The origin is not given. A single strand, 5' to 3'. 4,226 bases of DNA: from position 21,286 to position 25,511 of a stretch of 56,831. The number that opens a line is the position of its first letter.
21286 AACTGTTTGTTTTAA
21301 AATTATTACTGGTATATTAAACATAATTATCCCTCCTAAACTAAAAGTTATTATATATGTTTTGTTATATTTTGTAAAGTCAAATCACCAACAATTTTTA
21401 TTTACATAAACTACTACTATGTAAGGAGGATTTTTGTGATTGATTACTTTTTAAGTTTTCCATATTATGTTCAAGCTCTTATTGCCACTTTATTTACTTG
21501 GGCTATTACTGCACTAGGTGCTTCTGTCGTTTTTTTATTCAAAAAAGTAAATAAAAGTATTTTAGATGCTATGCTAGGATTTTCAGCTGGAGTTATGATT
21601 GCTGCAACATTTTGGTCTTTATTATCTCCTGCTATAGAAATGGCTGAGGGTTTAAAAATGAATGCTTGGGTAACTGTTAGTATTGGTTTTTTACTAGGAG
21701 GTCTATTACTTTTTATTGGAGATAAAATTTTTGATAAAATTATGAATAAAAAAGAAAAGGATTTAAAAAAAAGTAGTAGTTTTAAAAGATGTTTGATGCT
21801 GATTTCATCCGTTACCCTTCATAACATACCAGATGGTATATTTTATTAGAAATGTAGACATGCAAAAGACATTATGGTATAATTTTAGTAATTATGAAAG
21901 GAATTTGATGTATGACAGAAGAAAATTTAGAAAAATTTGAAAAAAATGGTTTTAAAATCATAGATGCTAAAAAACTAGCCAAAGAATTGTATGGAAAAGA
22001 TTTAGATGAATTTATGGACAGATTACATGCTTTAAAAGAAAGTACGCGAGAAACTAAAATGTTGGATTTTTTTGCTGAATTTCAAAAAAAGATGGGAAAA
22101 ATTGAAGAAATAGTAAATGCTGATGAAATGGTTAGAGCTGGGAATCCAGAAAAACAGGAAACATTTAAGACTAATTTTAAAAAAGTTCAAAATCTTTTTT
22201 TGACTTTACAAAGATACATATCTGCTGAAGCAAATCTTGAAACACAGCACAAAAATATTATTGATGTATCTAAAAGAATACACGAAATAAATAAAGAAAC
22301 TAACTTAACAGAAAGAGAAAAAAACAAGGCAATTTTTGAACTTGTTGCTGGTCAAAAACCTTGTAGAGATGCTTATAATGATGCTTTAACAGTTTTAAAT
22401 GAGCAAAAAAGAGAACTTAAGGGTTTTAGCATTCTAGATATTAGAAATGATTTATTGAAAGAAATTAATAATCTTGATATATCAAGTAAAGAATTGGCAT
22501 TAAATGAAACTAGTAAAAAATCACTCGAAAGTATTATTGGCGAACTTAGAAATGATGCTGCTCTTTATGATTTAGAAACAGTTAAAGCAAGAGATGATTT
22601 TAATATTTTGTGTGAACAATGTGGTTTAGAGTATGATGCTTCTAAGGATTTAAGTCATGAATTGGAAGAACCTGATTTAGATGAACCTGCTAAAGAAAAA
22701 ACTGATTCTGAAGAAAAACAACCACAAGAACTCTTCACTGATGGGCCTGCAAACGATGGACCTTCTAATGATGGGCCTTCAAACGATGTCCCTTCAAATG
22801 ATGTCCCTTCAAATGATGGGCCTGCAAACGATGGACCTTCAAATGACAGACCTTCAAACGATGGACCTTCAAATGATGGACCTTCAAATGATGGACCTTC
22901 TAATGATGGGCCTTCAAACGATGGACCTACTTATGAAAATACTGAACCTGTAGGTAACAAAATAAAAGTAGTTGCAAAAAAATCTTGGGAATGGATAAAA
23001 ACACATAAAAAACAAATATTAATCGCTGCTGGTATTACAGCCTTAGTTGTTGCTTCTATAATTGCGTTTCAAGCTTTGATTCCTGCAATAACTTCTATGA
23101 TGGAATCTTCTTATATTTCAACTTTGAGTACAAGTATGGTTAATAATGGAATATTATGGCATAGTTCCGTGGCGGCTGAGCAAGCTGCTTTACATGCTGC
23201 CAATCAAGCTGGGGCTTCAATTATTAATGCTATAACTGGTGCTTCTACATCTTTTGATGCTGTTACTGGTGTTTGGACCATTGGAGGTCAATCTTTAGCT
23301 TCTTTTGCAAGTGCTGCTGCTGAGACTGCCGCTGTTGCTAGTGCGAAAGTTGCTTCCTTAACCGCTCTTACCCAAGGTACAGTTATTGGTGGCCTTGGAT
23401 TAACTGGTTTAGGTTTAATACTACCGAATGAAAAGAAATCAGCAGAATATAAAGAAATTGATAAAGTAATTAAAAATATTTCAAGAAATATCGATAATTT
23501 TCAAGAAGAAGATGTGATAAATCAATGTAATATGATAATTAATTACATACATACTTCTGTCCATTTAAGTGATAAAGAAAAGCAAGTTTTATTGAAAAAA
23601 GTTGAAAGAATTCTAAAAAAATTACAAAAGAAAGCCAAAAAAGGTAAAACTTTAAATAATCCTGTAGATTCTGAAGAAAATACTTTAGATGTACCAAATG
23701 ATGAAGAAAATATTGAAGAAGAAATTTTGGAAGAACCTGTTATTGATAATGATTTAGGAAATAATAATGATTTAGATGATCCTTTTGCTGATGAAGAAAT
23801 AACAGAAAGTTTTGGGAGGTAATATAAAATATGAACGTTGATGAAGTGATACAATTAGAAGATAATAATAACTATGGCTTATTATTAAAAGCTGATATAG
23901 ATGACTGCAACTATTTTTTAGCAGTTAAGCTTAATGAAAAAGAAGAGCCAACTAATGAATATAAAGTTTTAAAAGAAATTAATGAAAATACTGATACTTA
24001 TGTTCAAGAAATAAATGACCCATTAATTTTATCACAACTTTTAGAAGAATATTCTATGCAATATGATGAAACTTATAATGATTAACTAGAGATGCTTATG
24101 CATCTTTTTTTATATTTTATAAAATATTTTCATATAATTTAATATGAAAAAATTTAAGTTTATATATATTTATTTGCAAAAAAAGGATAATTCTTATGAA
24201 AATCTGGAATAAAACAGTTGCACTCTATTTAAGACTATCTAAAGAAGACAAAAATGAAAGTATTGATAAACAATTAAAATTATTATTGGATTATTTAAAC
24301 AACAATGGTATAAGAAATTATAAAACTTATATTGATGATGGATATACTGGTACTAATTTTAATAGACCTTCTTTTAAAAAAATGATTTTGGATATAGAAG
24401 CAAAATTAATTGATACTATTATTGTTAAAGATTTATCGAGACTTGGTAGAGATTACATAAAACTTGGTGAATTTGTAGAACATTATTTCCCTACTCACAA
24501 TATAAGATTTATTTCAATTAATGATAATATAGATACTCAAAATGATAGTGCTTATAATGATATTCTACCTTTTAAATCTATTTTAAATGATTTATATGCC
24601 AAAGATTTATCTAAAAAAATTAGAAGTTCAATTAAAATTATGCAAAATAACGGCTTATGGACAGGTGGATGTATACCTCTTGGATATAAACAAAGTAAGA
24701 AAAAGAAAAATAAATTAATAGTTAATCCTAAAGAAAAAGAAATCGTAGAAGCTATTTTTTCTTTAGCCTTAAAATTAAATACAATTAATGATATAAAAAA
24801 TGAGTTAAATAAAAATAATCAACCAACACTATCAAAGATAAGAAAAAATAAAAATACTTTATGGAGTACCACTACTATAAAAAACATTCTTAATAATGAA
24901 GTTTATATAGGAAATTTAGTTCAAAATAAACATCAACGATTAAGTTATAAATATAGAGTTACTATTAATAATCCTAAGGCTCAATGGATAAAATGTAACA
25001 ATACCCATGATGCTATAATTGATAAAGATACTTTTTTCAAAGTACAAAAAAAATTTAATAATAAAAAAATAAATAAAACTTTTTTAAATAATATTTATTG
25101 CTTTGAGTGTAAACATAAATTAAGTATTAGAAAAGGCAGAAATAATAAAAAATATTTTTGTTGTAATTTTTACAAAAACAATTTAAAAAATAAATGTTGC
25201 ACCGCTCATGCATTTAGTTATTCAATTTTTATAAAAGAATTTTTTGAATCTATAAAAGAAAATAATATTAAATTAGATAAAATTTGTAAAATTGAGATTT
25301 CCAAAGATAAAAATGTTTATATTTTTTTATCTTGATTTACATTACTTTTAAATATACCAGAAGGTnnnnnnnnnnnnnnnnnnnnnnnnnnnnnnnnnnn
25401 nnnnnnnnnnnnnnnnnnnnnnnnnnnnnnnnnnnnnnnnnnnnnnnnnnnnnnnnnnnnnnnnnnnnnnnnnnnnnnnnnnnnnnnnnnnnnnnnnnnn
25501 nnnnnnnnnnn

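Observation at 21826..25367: Minimal 3.5-kb serine-recombinase element splits a ZIP zinc/metal transporter gene inside its HNIPEG motif; excision would restore the gene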

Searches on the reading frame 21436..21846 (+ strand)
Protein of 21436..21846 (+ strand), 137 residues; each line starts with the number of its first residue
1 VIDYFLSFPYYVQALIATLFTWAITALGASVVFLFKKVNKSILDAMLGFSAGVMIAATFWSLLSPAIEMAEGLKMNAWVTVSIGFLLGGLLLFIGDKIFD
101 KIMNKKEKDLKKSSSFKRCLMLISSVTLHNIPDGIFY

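Call 4: search_protein_families(library=pfam, proteins=[window:21436-21846:+], max_evalue=0.01)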
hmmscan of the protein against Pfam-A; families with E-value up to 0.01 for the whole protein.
window:21436-21846:+ (137 aa): 2 families
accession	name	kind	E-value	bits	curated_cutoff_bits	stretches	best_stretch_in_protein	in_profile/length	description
PF02535.28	Zip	-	2e-12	47.4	35.1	1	15-113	5-109/323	ZIP Zinc transporter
PF00955.27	HCO3_cotransp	-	0.00061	19.1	27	1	74-127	321-374/551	HCO3- transporter integral membrane domain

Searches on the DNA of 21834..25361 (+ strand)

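Call 99: search_dna_similar(query=window:21834-25361:+, collection=phages, mode=distant, max_rows=8)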
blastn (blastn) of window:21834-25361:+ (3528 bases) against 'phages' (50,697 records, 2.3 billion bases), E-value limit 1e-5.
No match.
